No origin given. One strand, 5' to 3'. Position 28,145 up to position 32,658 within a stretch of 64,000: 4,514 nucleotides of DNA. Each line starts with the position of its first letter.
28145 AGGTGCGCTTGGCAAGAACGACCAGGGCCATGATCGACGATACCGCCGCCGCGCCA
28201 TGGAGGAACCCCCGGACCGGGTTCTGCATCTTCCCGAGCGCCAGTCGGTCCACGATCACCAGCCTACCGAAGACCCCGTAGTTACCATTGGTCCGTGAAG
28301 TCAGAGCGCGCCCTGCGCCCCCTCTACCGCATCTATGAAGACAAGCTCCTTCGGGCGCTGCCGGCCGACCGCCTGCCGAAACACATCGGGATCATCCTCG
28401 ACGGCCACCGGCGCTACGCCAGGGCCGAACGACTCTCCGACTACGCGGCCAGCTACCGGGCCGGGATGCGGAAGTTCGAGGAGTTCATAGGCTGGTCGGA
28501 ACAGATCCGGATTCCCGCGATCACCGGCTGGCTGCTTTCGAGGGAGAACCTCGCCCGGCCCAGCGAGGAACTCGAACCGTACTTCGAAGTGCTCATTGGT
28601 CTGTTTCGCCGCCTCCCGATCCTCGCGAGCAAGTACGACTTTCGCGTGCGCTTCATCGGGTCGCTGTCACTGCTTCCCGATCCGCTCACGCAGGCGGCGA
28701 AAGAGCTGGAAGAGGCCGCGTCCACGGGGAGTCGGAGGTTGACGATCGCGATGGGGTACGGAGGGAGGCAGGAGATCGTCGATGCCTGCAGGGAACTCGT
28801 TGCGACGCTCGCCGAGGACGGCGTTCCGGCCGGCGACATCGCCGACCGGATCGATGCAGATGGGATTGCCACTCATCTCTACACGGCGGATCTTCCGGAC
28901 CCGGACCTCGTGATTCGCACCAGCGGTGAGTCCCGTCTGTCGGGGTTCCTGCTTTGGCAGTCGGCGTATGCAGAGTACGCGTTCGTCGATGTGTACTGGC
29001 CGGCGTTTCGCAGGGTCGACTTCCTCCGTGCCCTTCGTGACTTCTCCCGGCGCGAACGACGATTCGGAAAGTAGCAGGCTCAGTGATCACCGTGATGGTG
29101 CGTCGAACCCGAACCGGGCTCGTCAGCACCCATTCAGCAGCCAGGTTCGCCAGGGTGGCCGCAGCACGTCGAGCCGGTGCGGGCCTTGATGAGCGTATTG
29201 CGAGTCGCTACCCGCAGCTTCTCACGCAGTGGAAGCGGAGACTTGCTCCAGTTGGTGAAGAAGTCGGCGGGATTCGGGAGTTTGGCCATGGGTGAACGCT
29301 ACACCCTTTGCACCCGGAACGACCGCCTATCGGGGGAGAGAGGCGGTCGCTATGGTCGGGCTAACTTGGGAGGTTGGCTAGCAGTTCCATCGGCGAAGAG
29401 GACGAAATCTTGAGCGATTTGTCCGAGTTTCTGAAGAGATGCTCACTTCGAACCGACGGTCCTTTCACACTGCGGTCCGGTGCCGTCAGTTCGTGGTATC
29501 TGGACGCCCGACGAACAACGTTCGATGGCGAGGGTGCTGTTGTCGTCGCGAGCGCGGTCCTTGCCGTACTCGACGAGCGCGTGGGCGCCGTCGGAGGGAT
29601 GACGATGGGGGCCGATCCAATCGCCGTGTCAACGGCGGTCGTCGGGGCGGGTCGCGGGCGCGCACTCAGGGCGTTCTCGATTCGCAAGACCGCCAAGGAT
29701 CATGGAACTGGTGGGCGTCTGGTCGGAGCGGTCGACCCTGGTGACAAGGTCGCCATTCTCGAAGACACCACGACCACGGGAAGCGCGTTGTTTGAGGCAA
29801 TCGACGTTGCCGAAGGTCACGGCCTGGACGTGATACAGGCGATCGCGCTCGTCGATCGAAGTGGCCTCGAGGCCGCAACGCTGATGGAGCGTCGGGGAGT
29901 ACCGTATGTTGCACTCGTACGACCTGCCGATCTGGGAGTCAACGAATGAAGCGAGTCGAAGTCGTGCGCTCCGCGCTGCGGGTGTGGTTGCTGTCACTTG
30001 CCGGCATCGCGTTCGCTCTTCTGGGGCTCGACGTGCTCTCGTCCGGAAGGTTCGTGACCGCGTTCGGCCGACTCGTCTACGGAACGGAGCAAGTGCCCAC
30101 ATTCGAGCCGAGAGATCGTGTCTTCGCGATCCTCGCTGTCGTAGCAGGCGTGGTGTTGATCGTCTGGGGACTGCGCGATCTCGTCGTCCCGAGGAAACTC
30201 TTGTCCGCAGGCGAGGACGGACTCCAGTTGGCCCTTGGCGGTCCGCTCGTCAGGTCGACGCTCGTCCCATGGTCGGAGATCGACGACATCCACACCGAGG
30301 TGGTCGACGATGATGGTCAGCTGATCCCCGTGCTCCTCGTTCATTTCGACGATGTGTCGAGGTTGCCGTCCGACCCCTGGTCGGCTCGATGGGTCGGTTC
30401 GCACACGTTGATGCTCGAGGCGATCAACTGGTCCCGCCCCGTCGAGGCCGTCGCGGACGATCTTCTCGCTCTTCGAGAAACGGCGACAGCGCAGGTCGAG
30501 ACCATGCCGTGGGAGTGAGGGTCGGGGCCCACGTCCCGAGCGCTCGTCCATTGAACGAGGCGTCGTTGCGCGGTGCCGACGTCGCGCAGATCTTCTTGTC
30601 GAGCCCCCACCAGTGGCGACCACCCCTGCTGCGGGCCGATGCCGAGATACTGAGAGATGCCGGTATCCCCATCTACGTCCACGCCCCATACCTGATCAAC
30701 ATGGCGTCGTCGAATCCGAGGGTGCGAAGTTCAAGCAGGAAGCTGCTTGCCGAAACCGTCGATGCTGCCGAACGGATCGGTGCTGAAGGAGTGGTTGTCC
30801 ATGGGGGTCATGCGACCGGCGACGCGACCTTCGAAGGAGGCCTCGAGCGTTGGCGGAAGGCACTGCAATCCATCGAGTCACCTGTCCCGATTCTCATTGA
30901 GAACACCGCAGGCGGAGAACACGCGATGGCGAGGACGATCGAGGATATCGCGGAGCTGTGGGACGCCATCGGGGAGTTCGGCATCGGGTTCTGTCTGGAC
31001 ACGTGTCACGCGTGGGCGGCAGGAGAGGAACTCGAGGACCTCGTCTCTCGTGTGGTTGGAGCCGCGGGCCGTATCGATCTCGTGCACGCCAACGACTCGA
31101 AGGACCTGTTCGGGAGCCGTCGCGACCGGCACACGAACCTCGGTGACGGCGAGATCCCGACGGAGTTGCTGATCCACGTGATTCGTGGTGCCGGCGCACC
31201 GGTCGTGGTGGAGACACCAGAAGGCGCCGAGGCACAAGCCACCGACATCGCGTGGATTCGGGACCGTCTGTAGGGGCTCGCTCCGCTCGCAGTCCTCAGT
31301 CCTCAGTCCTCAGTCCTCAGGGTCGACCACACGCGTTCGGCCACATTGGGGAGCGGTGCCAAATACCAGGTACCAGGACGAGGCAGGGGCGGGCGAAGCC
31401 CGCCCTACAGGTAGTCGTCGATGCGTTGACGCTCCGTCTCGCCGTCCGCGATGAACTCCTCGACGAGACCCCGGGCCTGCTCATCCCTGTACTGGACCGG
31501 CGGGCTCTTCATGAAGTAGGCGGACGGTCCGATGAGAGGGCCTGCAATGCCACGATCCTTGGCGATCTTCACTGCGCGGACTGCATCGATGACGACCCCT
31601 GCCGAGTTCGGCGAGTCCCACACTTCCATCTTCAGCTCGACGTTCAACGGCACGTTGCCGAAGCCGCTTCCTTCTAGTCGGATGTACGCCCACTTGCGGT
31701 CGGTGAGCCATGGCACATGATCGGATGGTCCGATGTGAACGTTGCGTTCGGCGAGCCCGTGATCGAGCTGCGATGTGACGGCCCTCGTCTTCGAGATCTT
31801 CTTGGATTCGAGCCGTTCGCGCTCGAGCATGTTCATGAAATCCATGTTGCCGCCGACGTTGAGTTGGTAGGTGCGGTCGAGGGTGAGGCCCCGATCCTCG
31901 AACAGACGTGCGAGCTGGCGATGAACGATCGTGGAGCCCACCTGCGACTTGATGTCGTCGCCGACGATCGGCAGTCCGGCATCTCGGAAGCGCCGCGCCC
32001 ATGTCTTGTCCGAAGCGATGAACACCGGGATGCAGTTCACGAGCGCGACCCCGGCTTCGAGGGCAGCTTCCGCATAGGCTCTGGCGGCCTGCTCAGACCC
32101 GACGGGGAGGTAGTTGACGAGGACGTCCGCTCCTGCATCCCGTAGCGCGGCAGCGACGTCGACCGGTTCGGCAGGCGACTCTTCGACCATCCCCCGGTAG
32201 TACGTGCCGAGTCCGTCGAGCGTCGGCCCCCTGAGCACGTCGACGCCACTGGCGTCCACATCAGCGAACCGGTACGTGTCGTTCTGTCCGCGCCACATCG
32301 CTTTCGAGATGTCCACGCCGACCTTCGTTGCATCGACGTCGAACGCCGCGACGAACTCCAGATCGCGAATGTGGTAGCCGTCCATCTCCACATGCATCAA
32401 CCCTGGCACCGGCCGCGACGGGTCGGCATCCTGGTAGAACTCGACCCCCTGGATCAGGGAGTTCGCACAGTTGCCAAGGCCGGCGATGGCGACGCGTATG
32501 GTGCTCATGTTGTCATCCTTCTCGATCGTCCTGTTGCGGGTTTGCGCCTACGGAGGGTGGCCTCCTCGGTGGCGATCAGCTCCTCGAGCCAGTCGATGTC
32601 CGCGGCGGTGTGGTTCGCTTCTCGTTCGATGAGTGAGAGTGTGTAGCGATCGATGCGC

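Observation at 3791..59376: Dispersed family of 7-nt tandem arrays placed just after stop codons, mostly in the sense orientation of the gene they follow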

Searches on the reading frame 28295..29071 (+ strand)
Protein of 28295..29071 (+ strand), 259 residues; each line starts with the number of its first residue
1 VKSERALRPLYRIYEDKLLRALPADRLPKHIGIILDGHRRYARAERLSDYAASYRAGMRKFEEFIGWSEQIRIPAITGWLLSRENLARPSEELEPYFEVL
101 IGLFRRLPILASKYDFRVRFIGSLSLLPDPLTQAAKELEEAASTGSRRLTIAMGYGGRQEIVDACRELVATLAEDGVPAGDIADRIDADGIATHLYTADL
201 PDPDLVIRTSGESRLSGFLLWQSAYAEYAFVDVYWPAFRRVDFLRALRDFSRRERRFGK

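Call 78: search_protein_families(library=pfam, proteins=[window:28295-29071:+], max_evalue=0.001)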
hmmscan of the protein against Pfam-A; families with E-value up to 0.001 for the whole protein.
window:28295-29071:+ (259 aa): 1 family
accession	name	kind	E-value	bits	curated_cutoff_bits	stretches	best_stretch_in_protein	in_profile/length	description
PF01255.24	Prenyltransf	-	5.5e-63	212.9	27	1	34-258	1-219/219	Putative undecaprenyl diphosphate synthase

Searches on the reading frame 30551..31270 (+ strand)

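Call 78: search_protein_families(library=pfam, proteins=[window:30551-31270:+], max_evalue=0.001)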
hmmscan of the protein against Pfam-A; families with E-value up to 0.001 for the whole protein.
window:30551-31270:+ (240 aa): 1 family
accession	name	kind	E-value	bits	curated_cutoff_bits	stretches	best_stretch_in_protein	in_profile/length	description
PF01261.30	AP_endonuc_2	-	9.8e-44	150.3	31.1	1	8-238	8-248/249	Xylose isomerase-like TIM barrel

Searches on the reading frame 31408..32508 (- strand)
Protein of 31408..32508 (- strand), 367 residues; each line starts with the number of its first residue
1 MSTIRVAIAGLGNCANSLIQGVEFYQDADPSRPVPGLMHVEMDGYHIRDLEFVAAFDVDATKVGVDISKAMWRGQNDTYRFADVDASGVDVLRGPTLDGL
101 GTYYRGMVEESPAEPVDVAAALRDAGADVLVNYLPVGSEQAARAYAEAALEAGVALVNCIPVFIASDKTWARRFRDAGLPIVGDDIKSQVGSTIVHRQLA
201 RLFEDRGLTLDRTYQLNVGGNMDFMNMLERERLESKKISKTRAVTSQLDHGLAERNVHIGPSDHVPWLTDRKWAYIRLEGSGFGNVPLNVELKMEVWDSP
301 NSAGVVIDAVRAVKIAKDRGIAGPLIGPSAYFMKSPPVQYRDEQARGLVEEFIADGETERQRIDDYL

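Call 78: search_protein_families(library=pfam, proteins=[window:31408-32508:-], max_evalue=0.001)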
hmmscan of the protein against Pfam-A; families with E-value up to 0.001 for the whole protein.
window:31408-32508:- (367 aa): 1 family
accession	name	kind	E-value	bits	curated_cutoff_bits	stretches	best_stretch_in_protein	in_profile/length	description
PF01658.22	Inos-1-P_synth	-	5.1e-36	123.6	27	1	191-299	1-107/107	Myo-inositol-1-phosphate synthase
